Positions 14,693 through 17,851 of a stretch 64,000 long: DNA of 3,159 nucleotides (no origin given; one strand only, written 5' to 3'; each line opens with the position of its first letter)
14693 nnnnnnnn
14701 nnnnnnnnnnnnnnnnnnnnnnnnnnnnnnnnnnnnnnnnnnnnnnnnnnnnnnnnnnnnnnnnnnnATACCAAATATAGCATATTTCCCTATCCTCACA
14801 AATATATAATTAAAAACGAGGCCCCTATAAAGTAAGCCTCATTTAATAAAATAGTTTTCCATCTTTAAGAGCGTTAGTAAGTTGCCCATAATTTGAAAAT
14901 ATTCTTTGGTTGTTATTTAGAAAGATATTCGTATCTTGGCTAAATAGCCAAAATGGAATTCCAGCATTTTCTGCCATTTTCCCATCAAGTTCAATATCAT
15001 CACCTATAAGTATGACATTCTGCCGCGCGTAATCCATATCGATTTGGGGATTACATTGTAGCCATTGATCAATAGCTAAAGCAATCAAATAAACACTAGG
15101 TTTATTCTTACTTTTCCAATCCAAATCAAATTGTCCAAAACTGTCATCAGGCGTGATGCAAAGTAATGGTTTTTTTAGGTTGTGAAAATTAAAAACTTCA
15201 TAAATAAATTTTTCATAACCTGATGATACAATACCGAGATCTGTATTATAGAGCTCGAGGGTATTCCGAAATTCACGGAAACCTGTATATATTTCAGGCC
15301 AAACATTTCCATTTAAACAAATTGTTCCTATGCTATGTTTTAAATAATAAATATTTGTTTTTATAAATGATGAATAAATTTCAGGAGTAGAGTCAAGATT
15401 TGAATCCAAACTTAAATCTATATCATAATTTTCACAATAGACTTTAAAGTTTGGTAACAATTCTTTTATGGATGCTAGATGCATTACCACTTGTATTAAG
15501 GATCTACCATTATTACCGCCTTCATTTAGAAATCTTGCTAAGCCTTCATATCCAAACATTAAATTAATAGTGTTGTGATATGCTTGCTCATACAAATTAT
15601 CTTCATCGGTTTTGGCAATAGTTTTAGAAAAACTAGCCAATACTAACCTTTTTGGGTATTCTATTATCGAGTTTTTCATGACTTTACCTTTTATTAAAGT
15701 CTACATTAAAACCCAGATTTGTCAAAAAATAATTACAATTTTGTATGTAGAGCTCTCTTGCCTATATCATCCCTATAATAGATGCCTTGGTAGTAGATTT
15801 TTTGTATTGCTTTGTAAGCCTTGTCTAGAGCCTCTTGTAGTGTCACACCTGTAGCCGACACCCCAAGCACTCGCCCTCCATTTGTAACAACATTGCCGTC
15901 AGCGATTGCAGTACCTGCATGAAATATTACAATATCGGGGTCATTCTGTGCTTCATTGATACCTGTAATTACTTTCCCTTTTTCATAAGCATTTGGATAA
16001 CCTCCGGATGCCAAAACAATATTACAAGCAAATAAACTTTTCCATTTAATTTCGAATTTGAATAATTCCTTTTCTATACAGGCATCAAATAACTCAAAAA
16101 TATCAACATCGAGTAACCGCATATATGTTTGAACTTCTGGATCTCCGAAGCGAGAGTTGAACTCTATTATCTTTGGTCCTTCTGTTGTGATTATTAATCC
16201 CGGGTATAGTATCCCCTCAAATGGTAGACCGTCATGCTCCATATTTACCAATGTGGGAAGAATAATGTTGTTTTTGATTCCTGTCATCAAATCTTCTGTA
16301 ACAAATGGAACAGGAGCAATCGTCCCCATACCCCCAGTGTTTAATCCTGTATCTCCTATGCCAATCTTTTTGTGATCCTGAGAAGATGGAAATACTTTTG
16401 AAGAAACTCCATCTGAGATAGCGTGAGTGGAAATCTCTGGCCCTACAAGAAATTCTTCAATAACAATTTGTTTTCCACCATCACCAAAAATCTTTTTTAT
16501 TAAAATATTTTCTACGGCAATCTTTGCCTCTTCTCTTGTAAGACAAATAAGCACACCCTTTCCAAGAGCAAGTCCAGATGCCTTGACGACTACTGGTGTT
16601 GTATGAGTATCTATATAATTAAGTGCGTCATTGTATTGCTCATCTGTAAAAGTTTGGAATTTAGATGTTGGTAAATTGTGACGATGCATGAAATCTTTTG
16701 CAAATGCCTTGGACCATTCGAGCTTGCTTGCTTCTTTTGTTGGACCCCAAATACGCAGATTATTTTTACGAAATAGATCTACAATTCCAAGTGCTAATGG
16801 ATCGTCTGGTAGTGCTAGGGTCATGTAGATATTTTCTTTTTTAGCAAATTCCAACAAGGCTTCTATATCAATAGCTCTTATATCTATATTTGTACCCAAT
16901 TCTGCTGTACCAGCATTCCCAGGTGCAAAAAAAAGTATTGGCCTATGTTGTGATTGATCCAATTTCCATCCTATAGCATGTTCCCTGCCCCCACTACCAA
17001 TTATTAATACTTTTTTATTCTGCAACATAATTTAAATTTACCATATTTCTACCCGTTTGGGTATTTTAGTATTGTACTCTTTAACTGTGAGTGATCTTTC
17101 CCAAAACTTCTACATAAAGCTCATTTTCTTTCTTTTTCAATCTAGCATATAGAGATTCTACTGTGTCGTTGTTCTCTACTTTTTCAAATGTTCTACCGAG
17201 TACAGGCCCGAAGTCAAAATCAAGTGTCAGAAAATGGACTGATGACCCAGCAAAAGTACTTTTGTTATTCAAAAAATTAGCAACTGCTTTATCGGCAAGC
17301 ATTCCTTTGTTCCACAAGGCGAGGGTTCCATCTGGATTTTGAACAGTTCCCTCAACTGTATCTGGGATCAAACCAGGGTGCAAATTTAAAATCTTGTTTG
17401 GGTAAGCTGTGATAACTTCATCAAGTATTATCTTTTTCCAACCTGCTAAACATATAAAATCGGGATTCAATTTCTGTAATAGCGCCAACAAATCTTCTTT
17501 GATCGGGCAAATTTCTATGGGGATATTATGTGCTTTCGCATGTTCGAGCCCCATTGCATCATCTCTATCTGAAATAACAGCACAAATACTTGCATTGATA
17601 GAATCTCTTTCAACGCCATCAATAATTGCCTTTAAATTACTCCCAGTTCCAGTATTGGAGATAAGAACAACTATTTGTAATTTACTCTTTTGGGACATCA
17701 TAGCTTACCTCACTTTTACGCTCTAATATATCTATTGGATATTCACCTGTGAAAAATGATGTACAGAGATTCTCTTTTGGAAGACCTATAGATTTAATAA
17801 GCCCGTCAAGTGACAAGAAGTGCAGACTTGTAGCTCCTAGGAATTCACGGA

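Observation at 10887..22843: Near-complete de novo purine operon (purL-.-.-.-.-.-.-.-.-B) in a CPR-like genome, with an unknown HAD-like gene between purD and purE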

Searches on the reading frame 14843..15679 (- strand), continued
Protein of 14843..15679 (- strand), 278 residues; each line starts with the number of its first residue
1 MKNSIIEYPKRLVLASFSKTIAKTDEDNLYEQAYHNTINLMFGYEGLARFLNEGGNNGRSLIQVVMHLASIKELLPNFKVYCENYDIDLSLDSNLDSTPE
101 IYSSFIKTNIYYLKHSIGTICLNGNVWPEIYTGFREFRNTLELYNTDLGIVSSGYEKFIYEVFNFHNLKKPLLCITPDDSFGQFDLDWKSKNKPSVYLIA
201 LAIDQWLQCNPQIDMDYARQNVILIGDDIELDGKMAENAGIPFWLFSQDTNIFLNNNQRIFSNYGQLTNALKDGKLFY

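Call 90: list_cluster_members(proteins=[P0169, P0068, P0117, P0166, P0036, P0027, P0030, P0022, P0023, P0018])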
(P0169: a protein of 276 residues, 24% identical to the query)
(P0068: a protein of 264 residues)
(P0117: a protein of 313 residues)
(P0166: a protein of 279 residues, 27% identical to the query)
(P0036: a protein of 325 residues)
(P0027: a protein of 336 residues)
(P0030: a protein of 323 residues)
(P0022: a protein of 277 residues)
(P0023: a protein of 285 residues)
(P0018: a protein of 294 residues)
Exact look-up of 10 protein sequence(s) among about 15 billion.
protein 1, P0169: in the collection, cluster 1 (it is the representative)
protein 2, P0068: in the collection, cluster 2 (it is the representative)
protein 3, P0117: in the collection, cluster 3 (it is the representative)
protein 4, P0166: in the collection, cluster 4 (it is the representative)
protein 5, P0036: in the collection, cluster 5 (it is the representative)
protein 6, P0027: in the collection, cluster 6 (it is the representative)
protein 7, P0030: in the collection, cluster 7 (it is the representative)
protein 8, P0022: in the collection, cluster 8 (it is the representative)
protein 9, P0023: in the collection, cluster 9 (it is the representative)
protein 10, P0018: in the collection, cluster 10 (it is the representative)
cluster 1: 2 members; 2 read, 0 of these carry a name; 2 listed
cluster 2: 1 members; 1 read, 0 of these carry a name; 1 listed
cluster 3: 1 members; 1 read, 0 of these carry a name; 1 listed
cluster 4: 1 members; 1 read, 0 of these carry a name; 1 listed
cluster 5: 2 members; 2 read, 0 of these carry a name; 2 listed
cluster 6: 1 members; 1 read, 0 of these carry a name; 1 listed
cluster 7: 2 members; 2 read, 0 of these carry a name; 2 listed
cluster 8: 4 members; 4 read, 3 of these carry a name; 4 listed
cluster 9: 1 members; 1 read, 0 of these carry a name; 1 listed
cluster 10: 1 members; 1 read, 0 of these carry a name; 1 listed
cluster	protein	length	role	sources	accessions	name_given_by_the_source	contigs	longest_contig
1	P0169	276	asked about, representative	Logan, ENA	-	-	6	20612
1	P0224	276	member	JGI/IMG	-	-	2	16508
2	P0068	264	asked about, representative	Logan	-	-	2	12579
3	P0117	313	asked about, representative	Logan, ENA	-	-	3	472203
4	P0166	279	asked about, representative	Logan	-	-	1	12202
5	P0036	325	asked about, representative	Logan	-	-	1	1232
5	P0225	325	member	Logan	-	-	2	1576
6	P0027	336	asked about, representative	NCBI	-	-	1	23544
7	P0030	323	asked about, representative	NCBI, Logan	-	-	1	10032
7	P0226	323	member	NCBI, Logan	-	-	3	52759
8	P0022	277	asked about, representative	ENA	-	-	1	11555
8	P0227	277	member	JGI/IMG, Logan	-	phosphoglycolate phosphatase-like HAD superfamily hydrolase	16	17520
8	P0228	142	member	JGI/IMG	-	phosphoglycolate phosphatase-like HAD superfamily hydrolase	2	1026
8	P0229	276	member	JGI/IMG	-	phosphoglycolate phosphatase-like HAD superfamily hydrolase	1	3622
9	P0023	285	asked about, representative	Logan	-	-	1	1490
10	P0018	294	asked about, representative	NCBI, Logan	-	-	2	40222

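Call 91: find_encoding_contigs(protein=P0227, flank=10000, max_places=2)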
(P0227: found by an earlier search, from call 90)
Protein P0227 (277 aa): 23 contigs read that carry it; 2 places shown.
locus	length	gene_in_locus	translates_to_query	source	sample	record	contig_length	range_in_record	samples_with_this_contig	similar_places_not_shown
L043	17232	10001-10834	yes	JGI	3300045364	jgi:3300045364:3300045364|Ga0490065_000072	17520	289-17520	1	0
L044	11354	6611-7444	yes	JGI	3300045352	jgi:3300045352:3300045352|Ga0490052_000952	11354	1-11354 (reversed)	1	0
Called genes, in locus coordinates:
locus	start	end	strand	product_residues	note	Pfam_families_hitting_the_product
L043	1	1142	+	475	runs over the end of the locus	?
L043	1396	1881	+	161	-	PF00856:SET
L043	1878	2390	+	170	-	-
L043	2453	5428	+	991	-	PF18072:FGAR-AT_linker, PF00586:AIRS, PF02769:AIRS_C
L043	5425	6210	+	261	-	PF13507:GATase_5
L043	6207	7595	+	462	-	PF13522:GATase_6, PF13537:GATase_7, PF00156:Pribosyltran (faint)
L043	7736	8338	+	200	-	PF00551:Formyl_trans_N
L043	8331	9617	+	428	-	PF02844:GARS_N, PF01071:GARS_A, PF02843:GARS_C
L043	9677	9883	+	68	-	-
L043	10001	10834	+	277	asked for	PF00702:Hydrolase, PF13419:HAD_2 (weak)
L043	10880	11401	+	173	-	PF01712:dNK (faint), PF13521:AAA_28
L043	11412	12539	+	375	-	PF22660:RS_preATP-grasp-like, PF02222:ATP-grasp, PF17769:PurK_C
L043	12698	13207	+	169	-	PF00731:AIRC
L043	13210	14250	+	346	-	PF00586:AIRS, PF02769:AIRS_C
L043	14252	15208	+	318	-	PF01259:SAICAR_synt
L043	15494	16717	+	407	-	PF00206:Lyase_1, PF08328:ASL_C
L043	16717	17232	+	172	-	?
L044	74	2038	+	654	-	PF00586:AIRS (weak), PF02769:AIRS_C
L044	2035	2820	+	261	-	PF13507:GATase_5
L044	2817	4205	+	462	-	PF13522:GATase_6, PF13537:GATase_7, PF00156:Pribosyltran (faint)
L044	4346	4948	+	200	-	PF00551:Formyl_trans_N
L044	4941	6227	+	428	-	PF02844:GARS_N, PF01071:GARS_A, PF02843:GARS_C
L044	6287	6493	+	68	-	-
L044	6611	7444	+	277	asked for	PF00702:Hydrolase, PF13419:HAD_2 (weak)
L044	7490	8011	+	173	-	PF01712:dNK (faint), PF13521:AAA_28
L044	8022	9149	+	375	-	PF22660:RS_preATP-grasp-like, PF02222:ATP-grasp, PF17769:PurK_C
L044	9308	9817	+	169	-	PF00731:AIRC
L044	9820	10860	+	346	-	PF00586:AIRS, PF02769:AIRS_C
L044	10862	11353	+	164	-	?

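Call 92: find_encoding_contigs(protein=P0019, flank=10000, max_places=2)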
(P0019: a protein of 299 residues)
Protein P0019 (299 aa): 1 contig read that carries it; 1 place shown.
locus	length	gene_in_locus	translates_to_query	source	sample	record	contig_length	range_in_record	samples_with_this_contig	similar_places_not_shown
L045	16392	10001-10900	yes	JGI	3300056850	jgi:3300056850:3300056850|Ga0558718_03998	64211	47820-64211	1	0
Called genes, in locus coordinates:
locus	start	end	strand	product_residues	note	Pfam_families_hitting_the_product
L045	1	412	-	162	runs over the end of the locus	PF02880:PGM_PMM_III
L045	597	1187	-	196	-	PF02878:PGM_PMM_I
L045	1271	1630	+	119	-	-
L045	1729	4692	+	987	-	PF18072:FGAR-AT_linker, PF00586:AIRS, PF02769:AIRS_C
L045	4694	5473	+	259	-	PF13507:GATase_5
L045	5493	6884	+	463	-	PF13522:GATase_6, PF13537:GATase_7, PF00156:Pribosyltran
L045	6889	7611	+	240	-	PF00551:Formyl_trans_N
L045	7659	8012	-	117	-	-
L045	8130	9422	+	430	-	PF02844:GARS_N, PF01071:GARS_A, PF02843:GARS_C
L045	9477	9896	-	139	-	-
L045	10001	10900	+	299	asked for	-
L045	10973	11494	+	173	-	PF00731:AIRC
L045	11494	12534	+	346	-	PF00586:AIRS, PF02769:AIRS_C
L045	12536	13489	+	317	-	PF01259:SAICAR_synt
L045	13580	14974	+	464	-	-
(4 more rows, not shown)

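Call 98: search_solved_structures(query=A5, max_evalue=0.1, show_alignments=1)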
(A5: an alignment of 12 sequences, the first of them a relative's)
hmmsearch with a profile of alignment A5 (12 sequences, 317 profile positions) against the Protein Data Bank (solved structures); distinct sequences matched with E-value up to 0.1: 1.
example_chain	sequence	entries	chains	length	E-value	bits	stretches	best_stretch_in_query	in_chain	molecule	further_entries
4rzp_A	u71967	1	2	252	0.078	15.5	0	157-215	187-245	Engineered Protein OR366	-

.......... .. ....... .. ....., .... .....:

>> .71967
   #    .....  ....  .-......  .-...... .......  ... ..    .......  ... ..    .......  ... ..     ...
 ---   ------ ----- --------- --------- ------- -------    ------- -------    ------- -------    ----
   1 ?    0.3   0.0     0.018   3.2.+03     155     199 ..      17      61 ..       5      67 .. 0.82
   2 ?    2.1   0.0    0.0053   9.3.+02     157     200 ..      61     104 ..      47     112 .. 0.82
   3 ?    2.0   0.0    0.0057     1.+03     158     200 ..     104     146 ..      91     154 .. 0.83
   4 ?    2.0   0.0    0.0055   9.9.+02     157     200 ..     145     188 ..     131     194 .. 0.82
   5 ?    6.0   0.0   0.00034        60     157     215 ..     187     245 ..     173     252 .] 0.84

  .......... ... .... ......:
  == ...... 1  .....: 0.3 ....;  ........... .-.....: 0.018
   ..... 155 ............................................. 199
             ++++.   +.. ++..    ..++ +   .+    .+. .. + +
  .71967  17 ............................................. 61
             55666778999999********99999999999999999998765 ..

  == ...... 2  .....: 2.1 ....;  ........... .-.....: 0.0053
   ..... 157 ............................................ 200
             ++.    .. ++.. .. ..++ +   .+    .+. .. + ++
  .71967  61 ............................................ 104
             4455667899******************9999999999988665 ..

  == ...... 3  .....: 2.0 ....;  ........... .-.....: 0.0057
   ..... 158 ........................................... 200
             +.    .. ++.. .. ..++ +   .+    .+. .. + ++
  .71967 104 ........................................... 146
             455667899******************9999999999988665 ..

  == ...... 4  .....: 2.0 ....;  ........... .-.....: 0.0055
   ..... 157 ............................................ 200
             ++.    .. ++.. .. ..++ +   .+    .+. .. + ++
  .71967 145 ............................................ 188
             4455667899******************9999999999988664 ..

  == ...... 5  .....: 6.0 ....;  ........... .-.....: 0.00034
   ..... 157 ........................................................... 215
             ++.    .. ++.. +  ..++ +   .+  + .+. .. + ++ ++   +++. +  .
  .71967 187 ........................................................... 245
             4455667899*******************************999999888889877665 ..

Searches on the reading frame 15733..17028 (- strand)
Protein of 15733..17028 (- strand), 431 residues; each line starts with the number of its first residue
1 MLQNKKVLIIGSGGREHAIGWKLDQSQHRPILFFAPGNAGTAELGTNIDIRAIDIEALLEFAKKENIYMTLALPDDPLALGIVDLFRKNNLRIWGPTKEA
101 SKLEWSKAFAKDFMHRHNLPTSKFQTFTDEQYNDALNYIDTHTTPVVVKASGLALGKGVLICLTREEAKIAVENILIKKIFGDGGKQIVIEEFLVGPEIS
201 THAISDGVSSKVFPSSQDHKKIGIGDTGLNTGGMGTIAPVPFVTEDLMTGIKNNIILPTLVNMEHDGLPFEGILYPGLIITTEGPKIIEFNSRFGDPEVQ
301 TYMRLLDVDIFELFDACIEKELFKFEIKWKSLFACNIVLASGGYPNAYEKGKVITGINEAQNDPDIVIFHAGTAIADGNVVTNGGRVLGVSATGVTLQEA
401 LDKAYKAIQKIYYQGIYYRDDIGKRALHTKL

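Call 3: search_protein_families(library=pfam, proteins=[window:15733-17028:-], max_evalue=0.01)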
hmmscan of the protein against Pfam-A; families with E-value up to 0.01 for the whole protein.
window:15733-17028:- (431 aa): 6 families
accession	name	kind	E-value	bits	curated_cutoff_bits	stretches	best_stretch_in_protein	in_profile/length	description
PF01071.24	GARS_A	-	5.6e-71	238.8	27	1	106-298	2-193/194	Phosphoribosylglycinamide synthetase, ATP-grasp (A) domain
PF02843.22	GARS_C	-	3.6e-33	114.2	34.8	1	334-425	1-92/92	Phosphoribosylglycinamide synthetase, C domain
PF02844.21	GARS_N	-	4.5e-31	108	29.5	1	6-104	2-100/100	Phosphoribosylglycinamide synthetase, N domain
PF02786.22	CPSase_L_D2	-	2.2e-05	24.5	19.8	1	108-210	3-106/211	Carbamoyl-phosphate synthase L chain, ATP binding domain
PF14397.11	ATPgrasp_ST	-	0.0023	17.6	31.4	0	106-170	21-87/278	Sugar-transfer associated ATP-grasp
PF07478.18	Dala_Dala_lig_C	-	0.0043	17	24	1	114-206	2-93/204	D-ala D-ala ligase C-terminus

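Call 4: search_protein_families(library=ncbifam, proteins=[window:15733-17028:-], max_evalue=0.01)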
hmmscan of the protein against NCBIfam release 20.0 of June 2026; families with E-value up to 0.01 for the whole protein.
window:15733-17028:- (431 aa): 20 families
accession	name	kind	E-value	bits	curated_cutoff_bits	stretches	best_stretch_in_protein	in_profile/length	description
TIGR00877.1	purD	equivalog_domain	1e-143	479.2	288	1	6-427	2-424/425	phosphoribosylamine--glycine ligase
TIGR01205.1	D_ala_D_alaTIGR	subfamily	3.1e-06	26.4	245.65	1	85-209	85-206/318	D-alanine--D-alanine ligase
NF006406.0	PRK08654.1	equivalog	6e-06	25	739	1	86-199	95-209/499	acetyl-CoA carboxylase biotin carboxylase subunit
NF004085.0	PRK05586.1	equivalog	1.2e-05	24.4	723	1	84-198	93-207/448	acetyl-CoA carboxylase biotin carboxylase subunit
NF002378.0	PRK01372.1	subfamily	1.8e-05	23.6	243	1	96-206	90-191/305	D-alanine--D-alanine ligase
NF053643.1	Ddl_archaea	equivalog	3.4e-05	23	500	1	87-203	87-189/367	putative pseudomurein biosynthesis ATP-grasp protein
NF041595.1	dap_A_syn_DdaF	equivalog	3.8e-05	22.6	840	1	103-204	107-213/424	dapdiamide A synthase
NF006286.0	PRK08462.1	equivalog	0.0002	20.4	740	1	82-198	93-209/445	acetyl-CoA carboxylase biotin carboxylase subunit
NF002527.0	PRK01966.1-3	equivalog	0.0003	20.1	310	1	90-204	102-211/332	D-alanine--D-alanine ligase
NF005543.0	PRK07206.1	subfamily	0.00046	19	302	1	123-205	123-209/416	hypothetical protein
TIGR01369.1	CPSaseII_lrg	equivalog_domain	0.0008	17.1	1027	1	53-293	616-840/1052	carbamoyl-phosphate synthase (glutamine-hydrolyzing) large subunit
NF004679.0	PRK06019.1-5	equivalog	0.00085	18.2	326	1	96-194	89-180/376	5-(carboxyamino)imidazole ribonucleotide synthase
NF003671.0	PRK05294.1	equivalog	0.0018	15.9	599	1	58-252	618-802/1058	carbamoyl-phosphate synthase large subunit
NF006367.0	PRK08591.1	subfamily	0.002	16.9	597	1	85-197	94-206/451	acetyl-CoA carboxylase biotin carboxylase subunit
TIGR02068.2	cya_phycin_syn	equivalog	0.0045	15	850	1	105-198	212-298/862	cyanophycin synthetase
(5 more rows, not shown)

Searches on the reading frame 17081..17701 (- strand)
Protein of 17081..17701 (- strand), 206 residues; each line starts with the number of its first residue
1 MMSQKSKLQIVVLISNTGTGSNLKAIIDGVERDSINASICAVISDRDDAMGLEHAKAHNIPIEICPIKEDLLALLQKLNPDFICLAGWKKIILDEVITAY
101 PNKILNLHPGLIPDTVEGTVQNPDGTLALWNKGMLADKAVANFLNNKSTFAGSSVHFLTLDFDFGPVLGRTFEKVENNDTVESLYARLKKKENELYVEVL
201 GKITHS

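Call 3: search_protein_families(library=pfam, proteins=[window:17081-17701:-], max_evalue=0.01)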
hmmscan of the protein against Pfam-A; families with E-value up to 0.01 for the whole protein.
window:17081-17701:- (206 aa): 1 family
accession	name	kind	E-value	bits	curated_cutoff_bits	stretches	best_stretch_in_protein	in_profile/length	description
PF00551.24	Formyl_trans_N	-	3.7e-31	108.7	26.1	1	9-200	2-181/181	Formyl transferase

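Call 4: search_protein_families(library=ncbifam, proteins=[window:17081-17701:-], max_evalue=0.01)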
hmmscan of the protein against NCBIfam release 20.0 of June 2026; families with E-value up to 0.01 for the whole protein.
window:17081-17701:- (206 aa): 6 families
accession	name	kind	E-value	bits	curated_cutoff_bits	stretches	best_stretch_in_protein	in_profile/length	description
TIGR00639.1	PurN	equivalog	2.1e-34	118.8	150.1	1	9-204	2-185/192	phosphoribosylglycinamide formyltransferase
TIGR00460.1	fmt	equivalog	9.9e-13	47.9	201.5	2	54-113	52-113/315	methionyl-tRNA formyltransferase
NF004684.0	PRK06027.1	subfamily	1.7e-11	44.3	223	1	3-113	85-199/286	formyltetrahydrofolate deformylase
TIGR00655.1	PurU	equivalog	3.3e-11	43.3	285.95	1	9-113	86-194/280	formyltetrahydrofolate deformylase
NF005755.0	PRK07579.1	equivalog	1.7e-05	24.8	238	1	151-204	115-168/245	dTDP-4-amino-4,6-dideoxyglucose formyltransferase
NF005998.1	PRK08125.1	equivalog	0.00025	19.6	777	1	74-204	70-181/649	bifunctional UDP-4-amino-4-deoxy-L-arabinose formyltransferase/UDP-glucuronic acid oxidase ArnA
